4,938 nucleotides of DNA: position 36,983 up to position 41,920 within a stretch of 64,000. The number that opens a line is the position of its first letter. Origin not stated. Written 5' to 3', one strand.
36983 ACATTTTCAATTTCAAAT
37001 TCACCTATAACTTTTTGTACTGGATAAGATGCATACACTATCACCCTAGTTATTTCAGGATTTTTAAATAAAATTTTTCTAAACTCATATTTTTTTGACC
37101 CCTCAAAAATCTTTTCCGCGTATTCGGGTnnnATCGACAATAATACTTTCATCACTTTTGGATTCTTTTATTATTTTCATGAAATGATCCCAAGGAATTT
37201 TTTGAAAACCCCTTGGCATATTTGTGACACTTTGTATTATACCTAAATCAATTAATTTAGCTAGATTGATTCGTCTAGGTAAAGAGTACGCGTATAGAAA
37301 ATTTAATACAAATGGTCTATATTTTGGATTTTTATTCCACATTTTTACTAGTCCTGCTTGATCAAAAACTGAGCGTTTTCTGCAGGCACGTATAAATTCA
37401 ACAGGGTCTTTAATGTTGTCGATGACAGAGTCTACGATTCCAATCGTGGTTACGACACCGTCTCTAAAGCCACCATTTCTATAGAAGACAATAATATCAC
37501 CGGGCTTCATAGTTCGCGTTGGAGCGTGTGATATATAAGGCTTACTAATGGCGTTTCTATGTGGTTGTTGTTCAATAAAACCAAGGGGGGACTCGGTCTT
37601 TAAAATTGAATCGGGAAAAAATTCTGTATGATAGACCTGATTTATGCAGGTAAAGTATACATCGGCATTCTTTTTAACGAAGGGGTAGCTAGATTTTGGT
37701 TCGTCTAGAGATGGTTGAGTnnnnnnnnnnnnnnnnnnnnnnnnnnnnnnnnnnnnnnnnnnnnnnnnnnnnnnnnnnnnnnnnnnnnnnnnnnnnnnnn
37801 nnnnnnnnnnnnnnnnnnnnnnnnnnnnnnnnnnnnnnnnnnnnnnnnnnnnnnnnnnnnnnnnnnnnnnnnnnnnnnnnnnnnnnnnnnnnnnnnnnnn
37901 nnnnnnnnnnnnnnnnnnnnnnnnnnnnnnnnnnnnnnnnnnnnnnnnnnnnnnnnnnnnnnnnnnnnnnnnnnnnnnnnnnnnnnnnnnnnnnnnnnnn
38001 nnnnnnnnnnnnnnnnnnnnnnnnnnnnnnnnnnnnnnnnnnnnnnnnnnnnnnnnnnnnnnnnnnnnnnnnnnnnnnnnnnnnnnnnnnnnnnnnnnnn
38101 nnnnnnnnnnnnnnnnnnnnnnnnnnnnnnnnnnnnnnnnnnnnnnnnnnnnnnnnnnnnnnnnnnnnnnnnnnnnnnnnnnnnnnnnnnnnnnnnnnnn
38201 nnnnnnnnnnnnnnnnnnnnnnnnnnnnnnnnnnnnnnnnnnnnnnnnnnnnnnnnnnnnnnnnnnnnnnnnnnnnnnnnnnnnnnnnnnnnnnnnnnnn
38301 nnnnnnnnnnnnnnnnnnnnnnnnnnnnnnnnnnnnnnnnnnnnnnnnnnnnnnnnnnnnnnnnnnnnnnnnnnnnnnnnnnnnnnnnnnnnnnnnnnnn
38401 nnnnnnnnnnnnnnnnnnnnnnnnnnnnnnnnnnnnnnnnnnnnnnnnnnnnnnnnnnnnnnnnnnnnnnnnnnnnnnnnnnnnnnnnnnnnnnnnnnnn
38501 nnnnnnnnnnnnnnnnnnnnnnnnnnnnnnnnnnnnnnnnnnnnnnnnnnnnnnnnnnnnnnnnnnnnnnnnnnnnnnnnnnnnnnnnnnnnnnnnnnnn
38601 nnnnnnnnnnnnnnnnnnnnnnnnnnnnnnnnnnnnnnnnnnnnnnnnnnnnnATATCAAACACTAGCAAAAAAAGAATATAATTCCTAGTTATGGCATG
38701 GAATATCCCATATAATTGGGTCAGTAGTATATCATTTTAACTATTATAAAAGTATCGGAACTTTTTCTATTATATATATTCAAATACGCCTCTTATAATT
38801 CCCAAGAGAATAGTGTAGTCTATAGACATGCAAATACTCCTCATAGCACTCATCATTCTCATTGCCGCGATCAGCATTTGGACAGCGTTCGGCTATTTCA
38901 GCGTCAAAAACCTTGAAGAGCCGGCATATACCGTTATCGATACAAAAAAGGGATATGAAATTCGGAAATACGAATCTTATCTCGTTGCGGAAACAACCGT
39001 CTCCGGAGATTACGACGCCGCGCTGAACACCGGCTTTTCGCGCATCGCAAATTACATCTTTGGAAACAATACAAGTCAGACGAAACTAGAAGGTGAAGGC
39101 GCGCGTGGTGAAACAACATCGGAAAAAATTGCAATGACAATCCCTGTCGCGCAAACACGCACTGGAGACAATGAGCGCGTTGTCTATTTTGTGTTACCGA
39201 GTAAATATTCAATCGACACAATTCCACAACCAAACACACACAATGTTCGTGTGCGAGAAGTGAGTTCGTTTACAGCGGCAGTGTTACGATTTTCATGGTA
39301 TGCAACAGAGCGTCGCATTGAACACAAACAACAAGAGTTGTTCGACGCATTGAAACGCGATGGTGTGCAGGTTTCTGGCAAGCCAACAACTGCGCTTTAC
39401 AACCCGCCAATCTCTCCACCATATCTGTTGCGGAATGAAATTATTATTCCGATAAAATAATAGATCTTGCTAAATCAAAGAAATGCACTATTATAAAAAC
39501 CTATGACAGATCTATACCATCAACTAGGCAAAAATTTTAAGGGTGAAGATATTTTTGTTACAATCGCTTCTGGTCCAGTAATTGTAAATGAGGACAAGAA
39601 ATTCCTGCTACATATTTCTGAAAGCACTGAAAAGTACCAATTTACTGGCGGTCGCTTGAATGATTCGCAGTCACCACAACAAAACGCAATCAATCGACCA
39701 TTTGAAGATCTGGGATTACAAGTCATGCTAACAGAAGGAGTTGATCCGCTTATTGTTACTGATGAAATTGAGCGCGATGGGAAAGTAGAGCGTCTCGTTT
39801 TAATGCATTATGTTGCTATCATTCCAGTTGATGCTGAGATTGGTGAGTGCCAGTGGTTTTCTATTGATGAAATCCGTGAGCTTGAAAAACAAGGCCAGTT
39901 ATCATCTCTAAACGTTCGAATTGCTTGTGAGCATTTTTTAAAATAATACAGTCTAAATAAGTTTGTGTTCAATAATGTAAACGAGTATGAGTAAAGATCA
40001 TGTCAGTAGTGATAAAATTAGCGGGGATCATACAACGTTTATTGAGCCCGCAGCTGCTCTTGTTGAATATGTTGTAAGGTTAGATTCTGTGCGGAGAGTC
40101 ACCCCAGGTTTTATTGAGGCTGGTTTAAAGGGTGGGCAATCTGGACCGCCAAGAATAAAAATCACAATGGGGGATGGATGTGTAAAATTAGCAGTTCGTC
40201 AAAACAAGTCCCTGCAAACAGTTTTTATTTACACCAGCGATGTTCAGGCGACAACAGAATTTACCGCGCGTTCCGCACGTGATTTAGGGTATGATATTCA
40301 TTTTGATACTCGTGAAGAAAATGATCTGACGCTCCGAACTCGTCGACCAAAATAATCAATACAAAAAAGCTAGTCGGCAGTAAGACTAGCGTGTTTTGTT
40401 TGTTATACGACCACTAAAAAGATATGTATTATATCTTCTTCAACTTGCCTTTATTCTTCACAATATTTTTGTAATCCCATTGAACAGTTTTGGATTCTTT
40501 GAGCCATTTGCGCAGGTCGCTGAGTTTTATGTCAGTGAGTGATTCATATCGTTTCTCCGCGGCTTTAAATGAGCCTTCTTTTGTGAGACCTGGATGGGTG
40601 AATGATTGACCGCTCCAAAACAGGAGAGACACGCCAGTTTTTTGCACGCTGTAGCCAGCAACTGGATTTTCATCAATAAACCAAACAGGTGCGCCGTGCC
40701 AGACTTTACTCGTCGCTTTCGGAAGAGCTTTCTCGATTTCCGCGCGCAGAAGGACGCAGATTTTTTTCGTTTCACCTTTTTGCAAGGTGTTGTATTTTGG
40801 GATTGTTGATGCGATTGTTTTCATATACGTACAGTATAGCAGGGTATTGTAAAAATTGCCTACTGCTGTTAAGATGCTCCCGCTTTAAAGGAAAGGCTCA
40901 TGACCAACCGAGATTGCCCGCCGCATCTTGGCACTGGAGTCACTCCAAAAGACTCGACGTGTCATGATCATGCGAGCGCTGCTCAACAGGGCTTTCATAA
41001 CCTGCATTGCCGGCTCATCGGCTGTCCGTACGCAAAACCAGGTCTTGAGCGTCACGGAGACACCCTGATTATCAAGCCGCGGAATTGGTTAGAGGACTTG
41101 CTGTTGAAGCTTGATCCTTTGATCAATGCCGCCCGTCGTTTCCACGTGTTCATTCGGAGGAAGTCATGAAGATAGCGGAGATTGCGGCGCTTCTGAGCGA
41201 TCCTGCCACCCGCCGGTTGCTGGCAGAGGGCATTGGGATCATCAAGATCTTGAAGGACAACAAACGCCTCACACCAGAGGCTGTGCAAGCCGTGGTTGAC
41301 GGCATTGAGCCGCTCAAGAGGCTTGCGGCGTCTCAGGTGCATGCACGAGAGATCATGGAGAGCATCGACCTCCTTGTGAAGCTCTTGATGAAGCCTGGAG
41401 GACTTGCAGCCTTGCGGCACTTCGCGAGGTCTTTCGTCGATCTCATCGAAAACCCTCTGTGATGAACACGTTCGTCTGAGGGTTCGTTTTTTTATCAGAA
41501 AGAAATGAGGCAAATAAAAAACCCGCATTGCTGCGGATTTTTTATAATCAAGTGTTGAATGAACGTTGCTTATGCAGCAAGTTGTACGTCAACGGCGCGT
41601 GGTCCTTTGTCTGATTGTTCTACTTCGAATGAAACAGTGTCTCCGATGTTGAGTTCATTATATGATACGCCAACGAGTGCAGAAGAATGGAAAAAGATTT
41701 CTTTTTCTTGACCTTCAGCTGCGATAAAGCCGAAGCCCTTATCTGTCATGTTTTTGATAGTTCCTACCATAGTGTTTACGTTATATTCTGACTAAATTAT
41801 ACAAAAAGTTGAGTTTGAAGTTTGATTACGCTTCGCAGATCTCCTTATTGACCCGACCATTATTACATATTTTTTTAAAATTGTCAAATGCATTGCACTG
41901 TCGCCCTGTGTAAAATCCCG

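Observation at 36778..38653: AT-rich island encoding a PIN / GNAT-like / EVE(PUA)-like fusion overlapping an ASCH gene: candidate modification-based toxin or defense module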

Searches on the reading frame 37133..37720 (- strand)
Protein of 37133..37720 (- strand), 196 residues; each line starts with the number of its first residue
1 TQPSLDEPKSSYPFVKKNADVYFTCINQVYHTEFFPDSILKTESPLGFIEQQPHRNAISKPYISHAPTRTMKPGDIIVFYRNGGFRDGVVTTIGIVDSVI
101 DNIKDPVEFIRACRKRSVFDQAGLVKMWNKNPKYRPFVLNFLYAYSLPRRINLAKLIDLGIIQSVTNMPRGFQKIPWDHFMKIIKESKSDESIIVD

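Call 40: predict_structure(alignment_id=A2)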
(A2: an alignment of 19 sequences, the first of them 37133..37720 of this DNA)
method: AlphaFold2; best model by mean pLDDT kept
length: 196 residues; sequences in the alignment: 19
mean_pLDDT: 80.3   pTM: 0.80
mean pLDDT of the five models: 80.3, 79.8, 76.7, 76.6, 76.3
residues with pLDDT >= 90: 76; 70-90: 84; 50-70: 14; < 50: 22
segments of 3 or more residues with pLDDT < 50: 36-55
pLDDT, mean of each block of 10 residues (from residue 1): 76 84 81 44 38 56 89 92 80 88 93 79 92 91 79 92 87 93 91 82
secondary structure, 60 per line:
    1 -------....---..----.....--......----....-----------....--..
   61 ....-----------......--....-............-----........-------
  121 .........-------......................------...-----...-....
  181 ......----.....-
elements in order: H8-11 E21-25 H28-33 H38-41 H53-56 E59-64 E76-81 H84-87 E89-100 H106-113 H121-129 E137-152 H153-158 E173-175 H177-186

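Call 44: fold_search(model_id=the predicted structure, library=pdb)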
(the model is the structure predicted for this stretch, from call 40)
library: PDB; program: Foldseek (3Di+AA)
matches with E <= 10: 141; with E <= 0.001: 10
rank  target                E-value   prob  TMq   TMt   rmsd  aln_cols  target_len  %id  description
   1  2ar1                  1.0e-04  1.00  0.50  0.60   6.8       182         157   12  Structure of Hypothetical protein from Leishmania major (released 2005-08-30)
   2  5j3e_A                3.2e-04  1.00  0.47  0.52   6.0       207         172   11  Crystal Structure of Human THYN1 protein in complex with 5-methylcytosine containing DNA (released 2016-04-20)
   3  5j3e_B                3.9e-04  1.00  0.46  0.52   6.3       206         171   10  Crystal Structure of Human THYN1 protein in complex with 5-methylcytosine containing DNA (released 2016-04-20)
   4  6p0f                  3.9e-04  1.00  0.42  0.46   7.0       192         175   12  N-terminal domain of Thermococcus Gammatolerans McrB (released 2019-12-18)
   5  1zce                  4.4e-04  1.00  0.47  0.61   6.9       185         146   12  X-Ray Crystal Structure of Protein Atu2648 from Agrobacterium tumefaciens. Northeast Structural Genomics Consortium Targ (released 2005-04-19)
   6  3eop_B                4.7e-04  1.00  0.44  0.52   8.1       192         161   13  Crystal Structure of the DUF55 domain of human thymocyte nuclear protein 1 (released 2009-09-29)
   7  5y6c_A                5.3e-04  1.00  0.56  0.74   3.5       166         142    8  Crystal structure of ZmASCH S128A mutant protein from Zymomonas mobilis (released 2018-07-18)
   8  3eop_A                5.3e-04  1.00  0.41  0.46   6.3       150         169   12  Crystal Structure of the DUF55 domain of human thymocyte nuclear protein 1 (released 2009-09-29)
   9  4u8t_B                5.3e-04  1.00  0.43  0.52   5.9       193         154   11  Crystal structure of YTH domain of Zygosaccharomyces rouxii MRB1 protein in complex with N6-Methyladenosine RNA (released 2014-09-10)
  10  2kku_MODEL_1_A        8.7e-04  1.00  0.33  0.44   6.4       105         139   15  Solution structure of protein af2351 from Archaeoglobus fulgidus. Northeast Structural Genomics Consortium tar (released 2009-07-14)
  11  2gbs_MODEL_1_A        1.1e-03  1.00  0.45  0.58   7.4       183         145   10  NMR structure of Rpa0253 from Rhodopseudomonas palustris. Northeast structural genomics consortium target RpR3 (released 2006-04-11)
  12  5guq_A                1.5e-03  1.00  0.57  0.75   3.6       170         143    8  Crystal structure of ASCH from Zymomonas mobilis (released 2017-08-30)
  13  5gus_B                2.8e-03  1.00  0.56  0.74   3.5       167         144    8  Crystal structure of ASCH domain from Zymomonas mobilis (released 2017-08-30)
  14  6yex_A                2.8e-03  1.00  0.43  0.29   6.3       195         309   12  VcaM4I restriction endonuclease in the absence of DNA (released 2020-12-16)
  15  3iuw_A                9.9e-02  0.77  0.28  0.61   5.5       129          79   12  Crystal structure of Activating signal cointegrator (NP_814290.1) from ENTEROCOCCUS FAECALIS V583 at 1.58 A resolution (released 2009-09-15)
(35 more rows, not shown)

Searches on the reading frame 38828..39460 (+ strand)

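Call 38: search_protein_families(library=pfam, proteins=[window:38828-39460:+], max_evalue=0.001)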
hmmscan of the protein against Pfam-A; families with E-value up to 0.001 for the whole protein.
window:38828-39460:+ (210 aa): 1 family
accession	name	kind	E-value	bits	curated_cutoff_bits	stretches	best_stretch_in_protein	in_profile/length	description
PF04832.17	SOUL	-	1.6e-42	145.9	27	1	29-207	1-172/173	SOUL heme-binding protein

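Call 70: search_protein_families(library=padloc, proteins=[window:38828-39460:+], max_evalue=0.001)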
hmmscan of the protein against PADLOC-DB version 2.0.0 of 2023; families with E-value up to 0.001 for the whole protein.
window:38828-39460:+ (210 aa): 0 families

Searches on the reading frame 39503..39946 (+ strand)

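Call 38: search_protein_families(library=pfam, proteins=[window:39503-39946:+], max_evalue=0.001)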
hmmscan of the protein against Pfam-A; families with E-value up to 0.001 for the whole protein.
window:39503-39946:+ (147 aa): 1 family
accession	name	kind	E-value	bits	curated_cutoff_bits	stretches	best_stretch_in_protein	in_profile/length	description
PF00293.34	NUDIX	-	4.7e-05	23.8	21.1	1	26-127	9-119/134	NUDIX domain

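Call 70: search_protein_families(library=padloc, proteins=[window:39503-39946:+], max_evalue=0.001)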
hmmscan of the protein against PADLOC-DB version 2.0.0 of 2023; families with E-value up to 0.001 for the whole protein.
window:39503-39946:+ (147 aa): 0 families

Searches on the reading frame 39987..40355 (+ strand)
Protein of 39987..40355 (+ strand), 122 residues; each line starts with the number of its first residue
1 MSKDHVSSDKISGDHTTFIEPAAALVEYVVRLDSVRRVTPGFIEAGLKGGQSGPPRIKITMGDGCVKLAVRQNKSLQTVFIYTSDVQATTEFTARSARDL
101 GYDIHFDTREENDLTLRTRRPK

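Call 38: search_protein_families(library=pfam, proteins=[window:39987-40355:+], max_evalue=0.001)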
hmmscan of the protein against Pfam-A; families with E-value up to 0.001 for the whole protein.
window:39987-40355:+ (122 aa): 1 family
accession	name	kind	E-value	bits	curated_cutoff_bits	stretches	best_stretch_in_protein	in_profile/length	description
PF09876.14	DUF2103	-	3.5e-11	43.4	22.4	1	8-90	3-88/98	Predicted metal-binding protein (DUF2103)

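Call 70: search_protein_families(library=padloc, proteins=[window:39987-40355:+], max_evalue=0.001)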
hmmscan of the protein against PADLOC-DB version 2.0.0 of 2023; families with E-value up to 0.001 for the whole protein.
window:39987-40355:+ (122 aa): 0 families

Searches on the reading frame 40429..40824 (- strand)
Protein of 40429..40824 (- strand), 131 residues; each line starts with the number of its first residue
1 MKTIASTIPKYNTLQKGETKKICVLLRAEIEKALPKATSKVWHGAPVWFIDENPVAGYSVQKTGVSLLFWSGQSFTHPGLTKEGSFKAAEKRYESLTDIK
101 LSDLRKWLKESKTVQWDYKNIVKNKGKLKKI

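Call 38: search_protein_families(library=pfam, proteins=[window:40429-40824:-], max_evalue=0.001)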
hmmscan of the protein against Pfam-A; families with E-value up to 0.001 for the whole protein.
window:40429-40824:- (131 aa): 1 family
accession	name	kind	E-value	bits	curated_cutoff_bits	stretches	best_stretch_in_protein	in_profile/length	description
PF08818.16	DUF1801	-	2.5e-08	34.6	27.2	1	20-110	2-83/85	Domain of unknown function (DU1801)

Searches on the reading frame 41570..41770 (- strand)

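Call 38: search_protein_families(library=pfam, proteins=[window:41570-41770:-], max_evalue=0.001)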
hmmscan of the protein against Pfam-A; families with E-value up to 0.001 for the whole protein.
window:41570-41770:- (66 aa): 1 family
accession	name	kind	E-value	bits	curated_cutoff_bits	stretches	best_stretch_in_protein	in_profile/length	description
PF00313.28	CSD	-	3.6e-19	68.8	27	1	1-64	1-65/66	'Cold-shock' DNA-binding domain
